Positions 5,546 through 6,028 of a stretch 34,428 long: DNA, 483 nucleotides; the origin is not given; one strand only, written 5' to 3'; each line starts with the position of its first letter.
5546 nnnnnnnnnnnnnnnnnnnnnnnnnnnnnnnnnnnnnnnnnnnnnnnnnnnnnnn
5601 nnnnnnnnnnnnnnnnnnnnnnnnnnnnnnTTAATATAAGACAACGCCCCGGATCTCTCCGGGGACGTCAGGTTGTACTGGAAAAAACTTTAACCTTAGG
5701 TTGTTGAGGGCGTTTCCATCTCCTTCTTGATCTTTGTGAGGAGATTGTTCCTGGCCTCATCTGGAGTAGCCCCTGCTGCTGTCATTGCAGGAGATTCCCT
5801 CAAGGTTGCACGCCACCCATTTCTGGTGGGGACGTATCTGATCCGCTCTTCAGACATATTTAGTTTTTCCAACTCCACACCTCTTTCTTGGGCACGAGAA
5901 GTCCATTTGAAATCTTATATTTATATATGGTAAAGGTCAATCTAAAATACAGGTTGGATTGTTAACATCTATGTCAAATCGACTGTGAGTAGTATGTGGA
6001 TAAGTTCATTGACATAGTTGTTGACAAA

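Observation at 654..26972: Nine GC-rich, self-contained mini-cassettes at six intergenic sites of an AT-rich housekeeping backbone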

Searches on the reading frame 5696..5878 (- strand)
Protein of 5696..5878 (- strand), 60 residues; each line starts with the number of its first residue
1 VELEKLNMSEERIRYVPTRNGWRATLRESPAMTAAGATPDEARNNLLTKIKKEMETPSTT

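Call 7: search_protein_families(library=pfam, proteins=[window:5696-5878:-], max_evalue=1)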
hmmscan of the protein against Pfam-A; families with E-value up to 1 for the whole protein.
window:5696-5878:- (60 aa): 0 families

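Call 8: search_protein_families(library=phrogs, proteins=[window:5696-5878:-], max_evalue=1)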
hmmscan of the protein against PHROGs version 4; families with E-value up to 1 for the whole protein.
window:5696-5878:- (60 aa): 2 families
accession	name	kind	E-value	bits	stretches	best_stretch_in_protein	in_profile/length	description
phrog_9855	-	unknown function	0.013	17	1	31-57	29-57/65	-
phrog_20910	-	unknown function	0.29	12.2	1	30-57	25-51/58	-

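Call 82: search_protein_families(library=ncbifam, proteins=[window:5696-5878:-], max_evalue=1)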
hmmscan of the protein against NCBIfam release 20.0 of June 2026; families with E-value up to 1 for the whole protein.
window:5696-5878:- (60 aa): 0 families

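Call 83: search_protein_families(library=padloc, proteins=[window:5696-5878:-], max_evalue=1)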
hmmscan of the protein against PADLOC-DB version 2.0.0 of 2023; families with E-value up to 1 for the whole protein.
window:5696-5878:- (60 aa): 0 families

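Call 96: search_solved_structures(query=window:5699-5857:-, max_evalue=10)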
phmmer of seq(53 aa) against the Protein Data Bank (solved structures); distinct sequences matched with E-value up to 10: 3.
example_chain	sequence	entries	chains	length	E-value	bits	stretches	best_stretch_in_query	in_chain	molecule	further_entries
8bbl_A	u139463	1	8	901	0.21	15.5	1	12-45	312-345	Beta-N-acetylhexosaminidase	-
7fdj_A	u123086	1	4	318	0.32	14.9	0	4-20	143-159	Capsid protein,Immunoglobulin G-binding protein A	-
7eoy_B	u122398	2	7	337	0.38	14.7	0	4-20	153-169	Capsid protein,Immunoglobulin G-binding protein A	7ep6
